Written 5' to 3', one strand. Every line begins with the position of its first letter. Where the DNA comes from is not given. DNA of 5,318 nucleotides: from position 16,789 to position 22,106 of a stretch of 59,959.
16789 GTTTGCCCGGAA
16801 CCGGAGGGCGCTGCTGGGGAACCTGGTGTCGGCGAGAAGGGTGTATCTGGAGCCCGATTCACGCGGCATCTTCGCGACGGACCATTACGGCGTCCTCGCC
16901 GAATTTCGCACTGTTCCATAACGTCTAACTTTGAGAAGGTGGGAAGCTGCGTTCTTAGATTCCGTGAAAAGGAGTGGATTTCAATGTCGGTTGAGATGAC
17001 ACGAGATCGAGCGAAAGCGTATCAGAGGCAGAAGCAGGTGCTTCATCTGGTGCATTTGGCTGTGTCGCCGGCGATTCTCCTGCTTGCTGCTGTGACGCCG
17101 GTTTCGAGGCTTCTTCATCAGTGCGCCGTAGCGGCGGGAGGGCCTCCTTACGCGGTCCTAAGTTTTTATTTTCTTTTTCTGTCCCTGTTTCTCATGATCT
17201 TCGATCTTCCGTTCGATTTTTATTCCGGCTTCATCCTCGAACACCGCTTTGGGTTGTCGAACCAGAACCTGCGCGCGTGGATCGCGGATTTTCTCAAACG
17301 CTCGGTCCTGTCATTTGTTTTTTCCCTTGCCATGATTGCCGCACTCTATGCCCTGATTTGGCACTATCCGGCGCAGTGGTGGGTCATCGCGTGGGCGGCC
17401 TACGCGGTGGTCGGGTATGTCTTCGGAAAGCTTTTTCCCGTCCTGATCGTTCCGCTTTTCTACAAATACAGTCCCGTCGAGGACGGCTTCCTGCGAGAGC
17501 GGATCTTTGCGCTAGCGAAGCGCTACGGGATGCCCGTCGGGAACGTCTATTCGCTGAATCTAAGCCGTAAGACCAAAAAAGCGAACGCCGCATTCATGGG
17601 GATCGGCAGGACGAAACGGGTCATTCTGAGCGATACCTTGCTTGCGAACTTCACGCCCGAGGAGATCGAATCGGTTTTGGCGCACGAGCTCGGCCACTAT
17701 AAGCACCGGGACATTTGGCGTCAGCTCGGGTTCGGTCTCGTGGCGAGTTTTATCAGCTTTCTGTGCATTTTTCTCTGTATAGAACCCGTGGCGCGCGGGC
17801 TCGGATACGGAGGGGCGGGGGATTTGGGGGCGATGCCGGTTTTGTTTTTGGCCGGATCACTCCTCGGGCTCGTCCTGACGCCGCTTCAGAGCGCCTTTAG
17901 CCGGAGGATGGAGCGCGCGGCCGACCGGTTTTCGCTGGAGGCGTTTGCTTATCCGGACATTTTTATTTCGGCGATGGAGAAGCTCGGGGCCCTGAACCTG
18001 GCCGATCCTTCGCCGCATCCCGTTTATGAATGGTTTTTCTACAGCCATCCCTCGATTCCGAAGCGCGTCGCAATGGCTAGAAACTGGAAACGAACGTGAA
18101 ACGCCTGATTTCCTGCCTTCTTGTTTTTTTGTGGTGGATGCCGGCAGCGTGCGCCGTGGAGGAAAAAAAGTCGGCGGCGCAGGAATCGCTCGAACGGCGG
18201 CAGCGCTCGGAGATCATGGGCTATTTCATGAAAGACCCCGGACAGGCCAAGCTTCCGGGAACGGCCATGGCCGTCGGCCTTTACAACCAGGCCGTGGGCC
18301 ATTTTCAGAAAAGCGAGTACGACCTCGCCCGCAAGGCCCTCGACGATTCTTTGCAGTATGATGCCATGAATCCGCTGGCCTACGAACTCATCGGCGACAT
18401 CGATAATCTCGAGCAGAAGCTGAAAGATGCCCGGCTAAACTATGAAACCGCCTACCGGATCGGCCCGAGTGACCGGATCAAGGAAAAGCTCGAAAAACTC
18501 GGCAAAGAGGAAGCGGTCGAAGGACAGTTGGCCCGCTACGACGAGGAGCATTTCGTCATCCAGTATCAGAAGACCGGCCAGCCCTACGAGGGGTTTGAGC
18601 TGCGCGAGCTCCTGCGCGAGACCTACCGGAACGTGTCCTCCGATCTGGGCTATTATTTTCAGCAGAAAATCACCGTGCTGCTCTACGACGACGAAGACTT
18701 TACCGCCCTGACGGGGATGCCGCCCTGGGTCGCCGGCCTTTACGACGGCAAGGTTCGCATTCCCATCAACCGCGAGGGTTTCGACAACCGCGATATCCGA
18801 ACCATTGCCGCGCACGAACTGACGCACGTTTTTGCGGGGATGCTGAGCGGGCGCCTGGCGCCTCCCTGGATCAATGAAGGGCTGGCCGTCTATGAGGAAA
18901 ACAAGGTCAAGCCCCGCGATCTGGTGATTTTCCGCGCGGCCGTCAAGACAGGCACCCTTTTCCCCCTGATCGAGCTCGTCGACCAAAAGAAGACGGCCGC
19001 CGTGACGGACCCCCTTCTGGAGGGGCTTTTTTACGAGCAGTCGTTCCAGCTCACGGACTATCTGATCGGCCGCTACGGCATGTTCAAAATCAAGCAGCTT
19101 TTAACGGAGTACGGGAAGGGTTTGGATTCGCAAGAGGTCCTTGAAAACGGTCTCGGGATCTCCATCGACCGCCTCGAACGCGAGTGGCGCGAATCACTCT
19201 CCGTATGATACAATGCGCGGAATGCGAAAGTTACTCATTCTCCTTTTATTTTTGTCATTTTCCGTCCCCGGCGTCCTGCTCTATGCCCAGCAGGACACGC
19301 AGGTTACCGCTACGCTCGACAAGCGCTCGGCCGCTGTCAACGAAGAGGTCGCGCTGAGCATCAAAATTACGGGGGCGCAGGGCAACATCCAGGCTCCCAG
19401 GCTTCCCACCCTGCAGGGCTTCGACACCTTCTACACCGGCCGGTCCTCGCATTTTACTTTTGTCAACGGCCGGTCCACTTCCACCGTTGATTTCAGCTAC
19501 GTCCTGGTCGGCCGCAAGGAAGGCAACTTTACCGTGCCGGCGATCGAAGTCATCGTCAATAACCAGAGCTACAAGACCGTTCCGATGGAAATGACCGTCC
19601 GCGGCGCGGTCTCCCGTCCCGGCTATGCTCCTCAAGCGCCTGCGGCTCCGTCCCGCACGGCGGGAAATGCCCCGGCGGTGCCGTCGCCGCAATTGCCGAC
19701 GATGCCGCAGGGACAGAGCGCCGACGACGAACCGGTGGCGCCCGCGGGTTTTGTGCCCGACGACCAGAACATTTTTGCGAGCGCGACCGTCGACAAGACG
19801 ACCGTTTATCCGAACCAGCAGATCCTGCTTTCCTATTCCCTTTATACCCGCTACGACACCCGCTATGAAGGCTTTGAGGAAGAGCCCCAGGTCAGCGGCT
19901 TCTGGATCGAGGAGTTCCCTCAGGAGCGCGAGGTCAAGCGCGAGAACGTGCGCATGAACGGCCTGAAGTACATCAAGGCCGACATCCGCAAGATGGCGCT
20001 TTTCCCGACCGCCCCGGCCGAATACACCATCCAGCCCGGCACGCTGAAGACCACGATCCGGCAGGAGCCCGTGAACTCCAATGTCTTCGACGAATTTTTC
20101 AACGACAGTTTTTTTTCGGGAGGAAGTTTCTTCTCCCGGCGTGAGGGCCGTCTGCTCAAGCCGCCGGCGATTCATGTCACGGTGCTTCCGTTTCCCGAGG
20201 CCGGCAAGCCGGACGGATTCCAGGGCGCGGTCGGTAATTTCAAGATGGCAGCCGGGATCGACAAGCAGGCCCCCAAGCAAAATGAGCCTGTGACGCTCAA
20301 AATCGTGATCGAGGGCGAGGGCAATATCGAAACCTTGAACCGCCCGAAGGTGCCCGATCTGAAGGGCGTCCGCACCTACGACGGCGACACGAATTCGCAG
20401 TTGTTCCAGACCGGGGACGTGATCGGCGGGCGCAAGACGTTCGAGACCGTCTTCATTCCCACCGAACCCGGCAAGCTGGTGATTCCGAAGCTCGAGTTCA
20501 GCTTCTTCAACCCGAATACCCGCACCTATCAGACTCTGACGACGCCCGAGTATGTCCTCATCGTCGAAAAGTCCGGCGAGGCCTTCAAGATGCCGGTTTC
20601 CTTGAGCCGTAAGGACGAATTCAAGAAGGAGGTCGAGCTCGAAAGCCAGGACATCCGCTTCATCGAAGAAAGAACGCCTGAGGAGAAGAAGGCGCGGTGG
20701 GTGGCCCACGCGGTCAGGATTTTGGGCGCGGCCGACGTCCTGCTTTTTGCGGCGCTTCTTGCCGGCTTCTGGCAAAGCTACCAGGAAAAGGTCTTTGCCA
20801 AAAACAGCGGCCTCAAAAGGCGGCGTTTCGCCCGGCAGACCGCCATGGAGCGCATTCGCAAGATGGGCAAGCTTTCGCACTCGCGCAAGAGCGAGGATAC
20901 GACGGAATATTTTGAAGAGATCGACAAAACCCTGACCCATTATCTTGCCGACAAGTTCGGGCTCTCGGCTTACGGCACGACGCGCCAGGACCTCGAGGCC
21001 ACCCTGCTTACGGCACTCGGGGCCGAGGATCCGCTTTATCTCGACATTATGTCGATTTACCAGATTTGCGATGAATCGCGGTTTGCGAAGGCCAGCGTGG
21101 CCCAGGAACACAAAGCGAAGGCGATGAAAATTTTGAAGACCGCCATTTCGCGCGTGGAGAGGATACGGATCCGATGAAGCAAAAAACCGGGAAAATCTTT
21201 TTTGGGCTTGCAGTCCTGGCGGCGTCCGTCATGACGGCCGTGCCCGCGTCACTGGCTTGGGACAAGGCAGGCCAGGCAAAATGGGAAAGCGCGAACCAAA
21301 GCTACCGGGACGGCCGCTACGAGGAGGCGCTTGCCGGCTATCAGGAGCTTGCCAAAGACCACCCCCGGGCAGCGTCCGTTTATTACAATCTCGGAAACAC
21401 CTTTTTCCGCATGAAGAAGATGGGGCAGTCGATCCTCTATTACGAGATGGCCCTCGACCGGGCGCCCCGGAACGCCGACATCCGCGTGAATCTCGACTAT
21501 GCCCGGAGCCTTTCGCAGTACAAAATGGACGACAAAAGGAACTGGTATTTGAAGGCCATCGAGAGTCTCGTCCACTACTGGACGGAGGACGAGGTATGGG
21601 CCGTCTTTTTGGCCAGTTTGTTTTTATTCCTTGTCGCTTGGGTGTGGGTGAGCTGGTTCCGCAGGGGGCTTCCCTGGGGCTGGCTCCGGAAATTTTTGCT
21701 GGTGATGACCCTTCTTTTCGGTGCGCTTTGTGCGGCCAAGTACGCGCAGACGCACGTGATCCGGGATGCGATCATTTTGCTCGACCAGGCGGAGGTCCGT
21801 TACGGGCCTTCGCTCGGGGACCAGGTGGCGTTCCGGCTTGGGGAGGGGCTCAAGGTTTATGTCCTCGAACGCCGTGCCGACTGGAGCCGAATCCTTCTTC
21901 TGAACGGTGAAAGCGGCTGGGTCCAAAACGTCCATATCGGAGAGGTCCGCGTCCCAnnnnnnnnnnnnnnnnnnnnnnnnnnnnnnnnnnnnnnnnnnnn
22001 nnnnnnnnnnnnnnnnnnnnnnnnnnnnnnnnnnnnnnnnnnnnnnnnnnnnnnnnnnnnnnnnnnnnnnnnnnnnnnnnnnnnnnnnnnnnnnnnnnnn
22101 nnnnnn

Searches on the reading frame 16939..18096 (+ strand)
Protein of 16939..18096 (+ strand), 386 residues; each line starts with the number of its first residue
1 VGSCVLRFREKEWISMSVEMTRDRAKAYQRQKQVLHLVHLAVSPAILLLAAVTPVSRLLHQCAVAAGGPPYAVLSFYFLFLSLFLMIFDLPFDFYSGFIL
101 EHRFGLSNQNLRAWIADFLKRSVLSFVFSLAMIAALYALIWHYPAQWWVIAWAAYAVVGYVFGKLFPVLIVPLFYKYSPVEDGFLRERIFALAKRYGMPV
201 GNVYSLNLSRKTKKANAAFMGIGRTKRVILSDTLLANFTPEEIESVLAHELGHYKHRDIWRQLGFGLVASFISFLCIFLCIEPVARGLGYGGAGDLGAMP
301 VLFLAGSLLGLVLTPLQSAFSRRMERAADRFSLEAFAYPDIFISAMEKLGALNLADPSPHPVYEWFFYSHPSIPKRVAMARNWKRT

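Call 36: search_protein_families(library=pfam, proteins=[window:16939-18096:+], max_evalue=0.001)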
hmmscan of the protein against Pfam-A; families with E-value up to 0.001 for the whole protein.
window:16939-18096:+ (386 aa): 4 families
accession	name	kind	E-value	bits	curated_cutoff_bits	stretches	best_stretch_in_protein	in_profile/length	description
PF01435.24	Peptidase_M48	-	3.6e-29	102.4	20.3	1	182-383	4-185/186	Peptidase family M48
PF16491.10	Peptidase_M48_N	-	3.9e-27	95.7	27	1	23-176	25-179/179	CAAX prenyl protease N-terminal, five membrane helices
PF05569.17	Peptidase_M56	-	1.3e-05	24.9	31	1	215-263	166-213/296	BlaR1 peptidase M56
PF10263.15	SprT-like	-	0.00092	19.5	25.6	0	213-254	31-72/108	SprT-like family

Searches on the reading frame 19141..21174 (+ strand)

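Call 69: search_protein_families(library=pfam, proteins=[window:19141-21174:+], max_evalue=0.01)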
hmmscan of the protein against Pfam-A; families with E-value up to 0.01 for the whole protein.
window:19141-21174:+ (678 aa): 1 family
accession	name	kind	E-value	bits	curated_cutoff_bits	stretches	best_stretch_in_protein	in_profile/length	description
PF13584.12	BatD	-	8.3e-34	116.5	24.1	2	57-153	1-92/92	BatD DUF11 like domain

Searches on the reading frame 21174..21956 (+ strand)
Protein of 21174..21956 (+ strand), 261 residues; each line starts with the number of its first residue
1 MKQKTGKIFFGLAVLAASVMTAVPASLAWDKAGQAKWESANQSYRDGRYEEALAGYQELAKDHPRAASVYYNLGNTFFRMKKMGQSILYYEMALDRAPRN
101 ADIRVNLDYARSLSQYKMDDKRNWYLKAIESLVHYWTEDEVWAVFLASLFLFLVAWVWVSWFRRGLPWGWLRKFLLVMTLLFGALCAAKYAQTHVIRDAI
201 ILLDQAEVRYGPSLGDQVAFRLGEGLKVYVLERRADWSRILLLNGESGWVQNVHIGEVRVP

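Call 69: search_protein_families(library=pfam, proteins=[window:21174-21956:+], max_evalue=0.01)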
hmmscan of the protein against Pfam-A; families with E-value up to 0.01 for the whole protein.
window:21174-21956:+ (261 aa): 13 families
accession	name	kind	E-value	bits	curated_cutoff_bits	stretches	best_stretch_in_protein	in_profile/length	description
PF00515.34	TPR_1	-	1.7e-08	34.3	27.8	1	67-100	1-34/34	Tetratricopeptide repeat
PF13424.12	TPR_12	-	1.1e-07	32.4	30.1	1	49-97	26-75/77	Tetratricopeptide repeat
PF13414.12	TPR_11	-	1.9e-07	31.1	26.8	1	44-80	5-41/42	TPR repeat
PF13432.12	TPR_16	-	3.2e-07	31.1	32.7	1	44-100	8-64/65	Tetratricopeptide repeat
PF07719.23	TPR_2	-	8.6e-07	29.1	27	1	67-100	1-34/34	Tetratricopeptide repeat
PF08239.17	SH3_3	-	2.3e-05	24.9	27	1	206-253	3-51/54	Bacterial SH3 domain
PF06347.19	SH3_4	-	6.5e-05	23.1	24.1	1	206-252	5-51/56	Bacterial SH3 domain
PF24575.1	TPR_Slam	-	0.00012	22.9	35.2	1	36-80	50-94/104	Surface lipoprotein assembly modifier, N-terminal TPR repeats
PF13174.12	TPR_6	-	0.00026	21.9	26.3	0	43-65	9-32/33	Tetratricopeptide repeat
PF13181.12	TPR_8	-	0.00026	21.4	25.7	1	67-99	1-33/34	Tetratricopeptide repeat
PF13431.12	TPR_17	-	0.00074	20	24.4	0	56-83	2-26/34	Tetratricopeptide repeat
PF13428.12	TPR_14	-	0.00076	20.4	23.5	0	39-75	7-43/44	Tetratricopeptide repeat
PF14559.12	TPR_19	-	0.001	19.8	25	0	45-102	3-60/68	Tetratricopeptide repeat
